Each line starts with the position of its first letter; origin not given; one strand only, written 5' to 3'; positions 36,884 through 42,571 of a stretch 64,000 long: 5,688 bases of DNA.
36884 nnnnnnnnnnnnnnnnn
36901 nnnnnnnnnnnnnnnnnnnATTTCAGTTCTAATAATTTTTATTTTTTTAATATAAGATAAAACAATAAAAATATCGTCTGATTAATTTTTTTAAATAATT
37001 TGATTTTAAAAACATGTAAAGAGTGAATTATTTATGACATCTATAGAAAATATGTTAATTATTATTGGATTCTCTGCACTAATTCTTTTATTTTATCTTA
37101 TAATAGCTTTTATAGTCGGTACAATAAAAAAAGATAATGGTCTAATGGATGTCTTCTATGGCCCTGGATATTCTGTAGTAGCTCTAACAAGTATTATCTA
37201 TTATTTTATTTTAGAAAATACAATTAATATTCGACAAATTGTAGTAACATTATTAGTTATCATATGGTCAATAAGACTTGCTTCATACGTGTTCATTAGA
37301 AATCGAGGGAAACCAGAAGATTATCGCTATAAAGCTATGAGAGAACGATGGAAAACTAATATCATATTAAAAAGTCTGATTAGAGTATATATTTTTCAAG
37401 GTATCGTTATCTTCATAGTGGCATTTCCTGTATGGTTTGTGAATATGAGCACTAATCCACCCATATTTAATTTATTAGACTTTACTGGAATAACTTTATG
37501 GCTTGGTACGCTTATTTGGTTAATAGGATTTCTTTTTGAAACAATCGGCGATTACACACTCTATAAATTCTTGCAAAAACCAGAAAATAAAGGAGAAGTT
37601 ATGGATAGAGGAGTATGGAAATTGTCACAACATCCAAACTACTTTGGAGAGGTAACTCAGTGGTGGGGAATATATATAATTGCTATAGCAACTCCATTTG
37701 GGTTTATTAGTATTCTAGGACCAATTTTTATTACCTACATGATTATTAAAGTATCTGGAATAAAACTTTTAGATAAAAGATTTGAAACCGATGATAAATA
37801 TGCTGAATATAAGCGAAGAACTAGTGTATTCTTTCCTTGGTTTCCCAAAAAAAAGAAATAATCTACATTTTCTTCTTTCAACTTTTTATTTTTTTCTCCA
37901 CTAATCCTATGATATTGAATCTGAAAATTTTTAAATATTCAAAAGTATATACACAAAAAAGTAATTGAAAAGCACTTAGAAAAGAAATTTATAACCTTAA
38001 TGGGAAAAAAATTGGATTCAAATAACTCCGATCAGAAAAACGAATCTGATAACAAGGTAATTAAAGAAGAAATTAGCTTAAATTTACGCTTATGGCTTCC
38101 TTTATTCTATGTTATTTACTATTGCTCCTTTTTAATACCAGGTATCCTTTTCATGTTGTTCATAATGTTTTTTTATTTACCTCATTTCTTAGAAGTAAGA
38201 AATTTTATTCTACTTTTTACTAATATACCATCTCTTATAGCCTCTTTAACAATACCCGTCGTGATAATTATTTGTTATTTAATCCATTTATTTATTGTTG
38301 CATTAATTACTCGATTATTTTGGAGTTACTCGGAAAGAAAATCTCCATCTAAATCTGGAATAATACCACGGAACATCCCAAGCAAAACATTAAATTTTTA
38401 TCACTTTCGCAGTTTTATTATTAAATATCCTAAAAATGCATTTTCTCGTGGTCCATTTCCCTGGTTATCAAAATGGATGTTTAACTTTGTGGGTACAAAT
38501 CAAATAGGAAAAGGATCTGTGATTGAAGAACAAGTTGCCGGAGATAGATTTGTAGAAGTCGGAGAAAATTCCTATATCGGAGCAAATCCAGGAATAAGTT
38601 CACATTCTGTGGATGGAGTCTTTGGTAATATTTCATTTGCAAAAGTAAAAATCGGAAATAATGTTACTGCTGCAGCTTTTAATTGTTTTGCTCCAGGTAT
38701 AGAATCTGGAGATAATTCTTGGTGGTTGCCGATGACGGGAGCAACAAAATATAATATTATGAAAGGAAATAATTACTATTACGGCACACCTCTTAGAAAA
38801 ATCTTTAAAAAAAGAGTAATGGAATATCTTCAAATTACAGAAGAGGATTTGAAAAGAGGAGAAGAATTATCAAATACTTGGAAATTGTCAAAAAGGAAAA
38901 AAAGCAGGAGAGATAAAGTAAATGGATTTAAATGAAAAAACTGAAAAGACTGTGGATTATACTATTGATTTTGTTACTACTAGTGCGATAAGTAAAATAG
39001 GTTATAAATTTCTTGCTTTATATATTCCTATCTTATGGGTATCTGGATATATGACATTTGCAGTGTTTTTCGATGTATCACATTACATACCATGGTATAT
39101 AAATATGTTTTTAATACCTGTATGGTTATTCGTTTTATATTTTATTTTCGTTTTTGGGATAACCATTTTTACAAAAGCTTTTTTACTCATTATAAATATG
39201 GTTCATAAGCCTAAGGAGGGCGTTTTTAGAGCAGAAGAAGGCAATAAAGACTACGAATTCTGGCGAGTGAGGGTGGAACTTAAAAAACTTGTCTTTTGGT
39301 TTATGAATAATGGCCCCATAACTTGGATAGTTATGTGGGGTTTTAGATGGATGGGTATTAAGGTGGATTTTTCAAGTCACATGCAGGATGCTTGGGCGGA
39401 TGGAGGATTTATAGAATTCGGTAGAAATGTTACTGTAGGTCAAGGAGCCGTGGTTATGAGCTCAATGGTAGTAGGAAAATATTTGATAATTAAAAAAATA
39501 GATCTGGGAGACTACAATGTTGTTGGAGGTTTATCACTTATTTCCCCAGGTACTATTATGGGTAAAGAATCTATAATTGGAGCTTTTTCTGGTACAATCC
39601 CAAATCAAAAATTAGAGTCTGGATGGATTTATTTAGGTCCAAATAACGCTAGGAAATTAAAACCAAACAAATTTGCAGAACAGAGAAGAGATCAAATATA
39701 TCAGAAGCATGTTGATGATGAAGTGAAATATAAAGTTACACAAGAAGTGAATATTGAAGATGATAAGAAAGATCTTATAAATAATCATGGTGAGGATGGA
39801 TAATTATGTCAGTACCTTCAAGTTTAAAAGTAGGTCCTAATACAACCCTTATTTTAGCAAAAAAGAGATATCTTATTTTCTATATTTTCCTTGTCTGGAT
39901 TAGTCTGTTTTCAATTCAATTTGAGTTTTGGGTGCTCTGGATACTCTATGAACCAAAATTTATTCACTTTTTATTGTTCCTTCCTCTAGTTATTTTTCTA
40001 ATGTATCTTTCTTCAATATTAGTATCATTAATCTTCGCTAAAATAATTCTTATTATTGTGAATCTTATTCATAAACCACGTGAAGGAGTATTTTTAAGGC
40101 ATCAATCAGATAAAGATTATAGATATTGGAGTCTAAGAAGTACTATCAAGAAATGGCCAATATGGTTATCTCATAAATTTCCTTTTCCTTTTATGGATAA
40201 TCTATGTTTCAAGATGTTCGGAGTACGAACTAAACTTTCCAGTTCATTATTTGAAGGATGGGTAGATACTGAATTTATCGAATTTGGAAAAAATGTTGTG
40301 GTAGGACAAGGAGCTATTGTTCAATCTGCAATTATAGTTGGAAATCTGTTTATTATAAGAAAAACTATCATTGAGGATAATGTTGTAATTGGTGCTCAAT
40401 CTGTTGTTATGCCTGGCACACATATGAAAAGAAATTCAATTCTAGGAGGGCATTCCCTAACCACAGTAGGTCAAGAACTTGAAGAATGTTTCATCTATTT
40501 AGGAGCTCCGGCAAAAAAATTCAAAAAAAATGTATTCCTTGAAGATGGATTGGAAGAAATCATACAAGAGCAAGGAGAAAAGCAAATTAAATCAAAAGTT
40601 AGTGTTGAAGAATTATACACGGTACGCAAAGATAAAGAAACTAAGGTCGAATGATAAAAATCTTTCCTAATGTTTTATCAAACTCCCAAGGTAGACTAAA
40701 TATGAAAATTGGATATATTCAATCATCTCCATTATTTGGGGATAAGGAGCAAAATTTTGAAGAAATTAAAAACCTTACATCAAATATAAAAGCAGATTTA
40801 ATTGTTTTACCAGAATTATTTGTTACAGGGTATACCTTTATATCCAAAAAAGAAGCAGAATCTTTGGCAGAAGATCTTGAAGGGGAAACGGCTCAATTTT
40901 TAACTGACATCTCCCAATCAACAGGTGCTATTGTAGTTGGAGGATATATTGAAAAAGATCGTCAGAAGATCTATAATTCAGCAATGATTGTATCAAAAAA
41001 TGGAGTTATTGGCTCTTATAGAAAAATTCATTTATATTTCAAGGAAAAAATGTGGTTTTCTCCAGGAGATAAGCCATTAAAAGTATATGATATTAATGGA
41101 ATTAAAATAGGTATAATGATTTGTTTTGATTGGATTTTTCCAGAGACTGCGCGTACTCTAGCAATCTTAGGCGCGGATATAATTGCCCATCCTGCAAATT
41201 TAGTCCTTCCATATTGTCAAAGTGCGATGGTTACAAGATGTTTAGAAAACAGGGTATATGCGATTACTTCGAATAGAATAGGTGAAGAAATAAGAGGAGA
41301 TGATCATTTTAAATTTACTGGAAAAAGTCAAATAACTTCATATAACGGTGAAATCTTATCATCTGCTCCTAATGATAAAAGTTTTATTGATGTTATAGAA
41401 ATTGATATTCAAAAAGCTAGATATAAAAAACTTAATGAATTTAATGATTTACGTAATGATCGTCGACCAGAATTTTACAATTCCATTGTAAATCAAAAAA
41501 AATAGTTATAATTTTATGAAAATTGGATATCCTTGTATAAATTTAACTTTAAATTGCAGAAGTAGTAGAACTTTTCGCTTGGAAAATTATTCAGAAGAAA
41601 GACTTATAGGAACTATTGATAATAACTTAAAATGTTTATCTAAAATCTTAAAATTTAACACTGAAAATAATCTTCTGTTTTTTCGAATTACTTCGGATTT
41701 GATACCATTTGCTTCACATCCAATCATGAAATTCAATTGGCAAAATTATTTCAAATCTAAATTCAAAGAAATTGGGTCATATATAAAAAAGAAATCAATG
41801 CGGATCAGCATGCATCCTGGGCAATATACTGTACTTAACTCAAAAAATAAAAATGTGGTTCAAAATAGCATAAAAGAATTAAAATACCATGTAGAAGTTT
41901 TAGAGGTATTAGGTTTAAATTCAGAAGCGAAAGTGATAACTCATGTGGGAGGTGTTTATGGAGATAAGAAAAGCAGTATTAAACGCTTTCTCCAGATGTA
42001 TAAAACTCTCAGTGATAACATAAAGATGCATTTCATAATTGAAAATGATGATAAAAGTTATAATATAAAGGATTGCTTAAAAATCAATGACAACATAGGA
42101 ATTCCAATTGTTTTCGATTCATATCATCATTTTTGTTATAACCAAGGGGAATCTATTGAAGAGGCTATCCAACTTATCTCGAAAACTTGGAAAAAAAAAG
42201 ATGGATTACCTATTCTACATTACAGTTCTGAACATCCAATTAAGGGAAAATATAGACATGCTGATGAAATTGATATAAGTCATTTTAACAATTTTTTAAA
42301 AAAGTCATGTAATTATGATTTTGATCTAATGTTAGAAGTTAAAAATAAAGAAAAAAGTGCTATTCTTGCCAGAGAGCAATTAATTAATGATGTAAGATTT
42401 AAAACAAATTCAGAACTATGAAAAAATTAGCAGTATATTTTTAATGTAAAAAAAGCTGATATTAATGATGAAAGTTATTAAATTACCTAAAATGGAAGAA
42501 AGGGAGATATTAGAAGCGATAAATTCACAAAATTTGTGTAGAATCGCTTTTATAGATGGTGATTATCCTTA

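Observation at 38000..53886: Three loci of stand-alone (TM hairpin + left-handed beta-helix) x3 modules, resembling the polymerising half of epsilon-poly-lysine synthetase without its A/T domains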

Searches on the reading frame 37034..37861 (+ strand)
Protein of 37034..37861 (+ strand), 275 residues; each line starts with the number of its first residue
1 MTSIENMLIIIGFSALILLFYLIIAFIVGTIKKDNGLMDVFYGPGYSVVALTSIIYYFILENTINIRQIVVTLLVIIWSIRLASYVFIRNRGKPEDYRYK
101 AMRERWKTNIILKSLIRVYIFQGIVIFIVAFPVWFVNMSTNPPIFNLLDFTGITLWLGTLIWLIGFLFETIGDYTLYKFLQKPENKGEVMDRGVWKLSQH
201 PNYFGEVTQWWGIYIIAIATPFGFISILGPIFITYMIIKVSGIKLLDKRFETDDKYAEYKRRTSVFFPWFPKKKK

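Call 5: search_protein_families(library=pfam, proteins=[window:37034-37861:+], max_evalue=0.01)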
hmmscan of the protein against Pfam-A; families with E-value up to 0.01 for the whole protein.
window:37034-37861:+ (275 aa): 4 families
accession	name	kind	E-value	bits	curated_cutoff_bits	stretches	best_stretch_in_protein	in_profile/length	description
PF06966.17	DUF1295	-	2.8e-67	227.1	20.4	1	25-263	1-235/235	Protein of unknown function (DUF1295)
PF02544.21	Steroid_dh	-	1.4e-06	28.8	22.6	1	153-222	40-112/150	3-oxo-5-alpha-steroid 4-dehydrogenase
PF04191.18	PEMT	-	9.1e-05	23.3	25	1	161-245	14-97/105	Phospholipid methyltransferase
PF04140.19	ICMT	-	0.0053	17.6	24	0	184-237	30-81/95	Isoprenylcysteine carboxyl methyltransferase (ICMT) family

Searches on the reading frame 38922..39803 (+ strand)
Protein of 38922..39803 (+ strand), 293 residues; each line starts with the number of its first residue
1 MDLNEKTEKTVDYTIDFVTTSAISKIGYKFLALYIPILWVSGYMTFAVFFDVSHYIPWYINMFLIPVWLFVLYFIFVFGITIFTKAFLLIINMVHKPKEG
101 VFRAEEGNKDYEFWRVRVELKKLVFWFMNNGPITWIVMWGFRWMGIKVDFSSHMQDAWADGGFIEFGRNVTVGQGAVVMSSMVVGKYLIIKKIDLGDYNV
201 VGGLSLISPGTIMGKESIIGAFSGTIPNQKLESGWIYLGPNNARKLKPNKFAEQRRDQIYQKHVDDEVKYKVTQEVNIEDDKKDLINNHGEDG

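Call 3: search_protein_families(library=ncbifam, proteins=[window:38922-39803:+], max_evalue=1)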
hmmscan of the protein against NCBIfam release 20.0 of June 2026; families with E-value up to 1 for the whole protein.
window:38922-39803:+ (293 aa): 8 families
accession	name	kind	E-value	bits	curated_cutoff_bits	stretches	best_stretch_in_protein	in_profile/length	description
TIGR02353.1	NRPS_term_dom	equivalog_domain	7.3e-05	21.3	423.1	1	106-239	76-207/695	Pls/PosA family non-ribosomal peptide synthetase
NF058585.1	HptprglPActTf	PfamEq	0.0038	16.8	300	1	164-255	78-166/172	heptaprenylglyceryl phosphate O-acetyltransferase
NF000490.1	chloram_CatB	equivalog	0.0093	15.3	350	1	134-193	82-140/210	type B chloramphenicol O-acetyltransferase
NF007499.0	PRK10092.1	equivalog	0.077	12.8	314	0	190-244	127-178/183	maltose O-acetyltransferase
NF010932.0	PRK14352.1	equivalog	0.095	11.3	611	1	169-224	308-356/488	bifunctional UDP-N-acetylglucosamine diphosphorylase/glucosamine-1-phosphate N-acetyltransferase GlmU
NF010150.1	PRK13627.1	equivalog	0.12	12.1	305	0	137-191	63-116/196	carnitine operon protein CaiE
NF010936.0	PRK14356.1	equivalog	0.13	11.2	666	1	175-223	304-352/456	bifunctional UDP-N-acetylglucosamine diphosphorylase/glucosamine-1-phosphate N-acetyltransferase GlmU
TIGR03570.1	NeuD_NnaD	subfamily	0.22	11.1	160.8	0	193-222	154-183/202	NeuD/PglB/VioB family sugar acetyltransferase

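Call 4: search_protein_families(library=pfam, proteins=[window:38922-39803:+], max_evalue=1)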
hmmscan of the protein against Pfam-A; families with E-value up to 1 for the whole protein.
window:38922-39803:+ (293 aa): 2 families
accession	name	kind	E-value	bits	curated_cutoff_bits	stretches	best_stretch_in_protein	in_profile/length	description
PF00132.30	Hexapep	-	0.0001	22.2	27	1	195-224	4-33/36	Bacterial transferase hexapeptide (six repeats)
PF01921.24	tRNA-synt_1f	-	0.3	10.4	27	1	131-170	218-257/360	tRNA synthetases class I (K)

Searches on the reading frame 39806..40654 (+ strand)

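Call 3: search_protein_families(library=ncbifam, proteins=[window:39806-40654:+], max_evalue=1)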
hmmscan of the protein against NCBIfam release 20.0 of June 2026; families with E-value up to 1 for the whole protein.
window:39806-40654:+ (282 aa): 28 families (the best 25 are shown)
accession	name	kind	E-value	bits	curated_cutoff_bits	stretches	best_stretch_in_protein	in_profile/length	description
TIGR02353.1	NRPS_term_dom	equivalog_domain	2e-09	36.4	423.1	1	44-236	508-695/695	Pls/PosA family non-ribosomal peptide synthetase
TIGR03532.1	DapD_Ac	equivalog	3.9e-07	29.9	231.75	1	160-241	137-213/231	2,3,4,5-tetrahydropyridine-2,6-dicarboxylate N-acetyltransferase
NF050158.1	CarbAnhydGPos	equivalog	4.7e-06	26.4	250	1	170-241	71-142/172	gamma carbonic anhydrase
NF000490.1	chloram_CatB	equivalog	6.2e-06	25.7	350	1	186-247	110-168/210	type B chloramphenicol O-acetyltransferase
NF007797.0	PRK10502.1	subfamily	6.3e-06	25.9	192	1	158-242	93-179/183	WcaF family extracellular polysaccharide biosynthesis acetyltransferase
TIGR02287.1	PaaY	equivalog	1.2e-05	25.1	319.6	1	167-240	67-140/192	phenylacetic acid degradation protein PaaY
NF058585.1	HptprglPActTf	PfamEq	1.4e-05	24.7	300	1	151-240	71-158/172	heptaprenylglyceryl phosphate O-acetyltransferase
NF010150.1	PRK13627.1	equivalog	4.6e-05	23.2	305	1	169-241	71-143/196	carnitine operon protein CaiE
TIGR03570.1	NeuD_NnaD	subfamily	0.00023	20.8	160.8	1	188-237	155-202/202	NeuD/PglB/VioB family sugar acetyltransferase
NF008808.1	PRK11830.1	equivalog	0.00026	20.6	204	1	186-218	145-177/243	2,3,4,5-tetrahydropyridine-2,6-dicarboxylate N-succinyltransferase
NF007240.0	PRK09677.1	equivalog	0.00029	20.4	243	2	186-241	130-183/192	putative lipopolysaccharide biosynthesis O-acetyl transferase WbbJ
NF000504.1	stregram_VatH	exception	0.00033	20.6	475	1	183-253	114-181/216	streptogramin A O-acetyltransferase Vat(H)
NF033468.1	stregram_VatI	exception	0.00036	20.4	415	1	177-252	103-175/208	streptogramin A O-acetyltransferase Vat(I)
NF002060.0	PRK00892.1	subfamily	0.00054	19.2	207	1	160-216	116-173/345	UDP-3-O-(3-hydroxymyristoyl)glucosamine N-acyltransferase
TIGR01853.1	lipid_A_lpxD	equivalog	0.00081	18.4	242.5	1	159-215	106-163/325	UDP-3-O-(3-hydroxymyristoyl)glucosamine N-acyltransferase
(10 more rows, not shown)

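Call 4: search_protein_families(library=pfam, proteins=[window:39806-40654:+], max_evalue=1)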
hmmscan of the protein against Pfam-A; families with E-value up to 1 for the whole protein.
window:39806-40654:+ (282 aa): 4 families
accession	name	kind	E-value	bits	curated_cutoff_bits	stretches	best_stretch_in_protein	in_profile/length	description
PF00132.30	Hexapep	-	2.9e-08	33.5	27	1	187-217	2-32/36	Bacterial transferase hexapeptide (six repeats)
PF14602.12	Hexapep_2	-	7.8e-06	25.9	27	1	187-214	2-27/34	Hexapeptide repeat of succinyl-transferase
PF01095.25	Pectinesterase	-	0.0011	18.2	27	1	182-271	165-255/298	Pectinesterase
PF25084.1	LbH_EIF2B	-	0.0026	18.2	54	1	162-205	60-103/105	EIF2B subunit epsilon LbH domain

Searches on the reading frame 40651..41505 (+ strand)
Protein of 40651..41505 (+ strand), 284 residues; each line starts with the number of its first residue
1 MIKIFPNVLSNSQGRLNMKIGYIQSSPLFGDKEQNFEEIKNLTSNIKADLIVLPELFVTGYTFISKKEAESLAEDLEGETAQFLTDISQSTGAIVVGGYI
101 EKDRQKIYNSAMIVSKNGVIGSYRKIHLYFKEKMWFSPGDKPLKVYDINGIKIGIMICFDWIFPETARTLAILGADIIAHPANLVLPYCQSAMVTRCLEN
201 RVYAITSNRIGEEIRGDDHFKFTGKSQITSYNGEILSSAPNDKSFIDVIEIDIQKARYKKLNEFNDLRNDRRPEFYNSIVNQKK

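Call 5: search_protein_families(library=pfam, proteins=[window:40651-41505:+], max_evalue=0.01)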
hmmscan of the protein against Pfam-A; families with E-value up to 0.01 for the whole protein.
window:40651-41505:+ (284 aa): 1 family
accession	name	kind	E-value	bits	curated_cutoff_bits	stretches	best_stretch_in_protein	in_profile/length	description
PF00795.27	CN_hydrolase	-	4.7e-44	151.1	23.2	1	20-256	2-251/256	Carbon-nitrogen hydrolase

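Call 10: search_protein_families(library=ncbifam, proteins=[window:40651-41505:+], max_evalue=1)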
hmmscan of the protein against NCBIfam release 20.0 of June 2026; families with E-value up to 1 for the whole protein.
window:40651-41505:+ (284 aa): 12 families
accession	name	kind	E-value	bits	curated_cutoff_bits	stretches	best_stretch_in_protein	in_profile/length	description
NF040852.1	nitrile_Arch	equivalog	1.3e-89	299.9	500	1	18-277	1-261/262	nitrilase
TIGR03381.1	agmatine_aguB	equivalog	4.4e-41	141.1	410.25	1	31-279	13-279/279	N-carbamoylputrescine amidase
NF010588.0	PRK13981.1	equivalog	1.6e-24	86.2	479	1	18-280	5-273/546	NAD+ synthase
NF007757.0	PRK10438.1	equivalog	2.8e-22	79.2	249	1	18-245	4-226/256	amidohydrolase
NF033621.1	de_GSH_amidase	exception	4e-22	78.8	355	1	41-243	25-228/260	deaminated glutathione amidase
NF009803.0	PRK13287.1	equivalog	1.8e-18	66.4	406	1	45-252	50-258/333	formamidase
TIGR00546.1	lnt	equivalog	1.1e-17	64.4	132.9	1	35-209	183-382/395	apolipoprotein N-acyltransferase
NF009802.0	PRK13286.1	equivalog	1.3e-15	57.2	427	1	48-260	52-267/345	aliphatic amidase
NF002730.0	PRK02628.1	equivalog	6.6e-10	37.8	473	1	29-197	24-197/677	NAD(+) synthase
TIGR04048.1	nitrile_sll0784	equivalog_domain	1e-08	34.6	502.6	1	22-167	7-168/301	Nit6803 family nitrilase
NF043013.1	DeGluthAmidYersProt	equivalog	1.4e-06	27.6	500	1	38-260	27-257/278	deaminated glutathione amidase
NF008934.0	PRK12291.1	equivalog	0.0017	17.7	427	1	33-128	220-299/419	apolipoprotein N-acyltransferase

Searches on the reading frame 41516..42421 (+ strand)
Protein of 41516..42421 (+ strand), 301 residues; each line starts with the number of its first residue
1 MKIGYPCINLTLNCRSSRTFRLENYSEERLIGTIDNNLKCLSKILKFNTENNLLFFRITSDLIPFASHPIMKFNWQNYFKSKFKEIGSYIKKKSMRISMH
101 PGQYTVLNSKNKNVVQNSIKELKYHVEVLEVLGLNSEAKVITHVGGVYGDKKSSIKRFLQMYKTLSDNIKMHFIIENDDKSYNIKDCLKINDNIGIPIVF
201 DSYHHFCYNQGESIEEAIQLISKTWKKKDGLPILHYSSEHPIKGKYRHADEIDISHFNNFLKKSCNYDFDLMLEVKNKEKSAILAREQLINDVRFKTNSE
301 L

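Call 5: search_protein_families(library=pfam, proteins=[window:41516-42421:+], max_evalue=0.01)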
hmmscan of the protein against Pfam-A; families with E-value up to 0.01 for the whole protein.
window:41516-42421:+ (301 aa): 2 families
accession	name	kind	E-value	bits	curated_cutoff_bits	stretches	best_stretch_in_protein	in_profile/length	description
PF03851.20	UvdE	-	8.9e-66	222.4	24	1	17-262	20-273/275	UV-endonuclease UvdE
PF01261.30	AP_endonuc_2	-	6.8e-08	32.9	31.1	1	74-279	21-233/249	Xylose isomerase-like TIM barrel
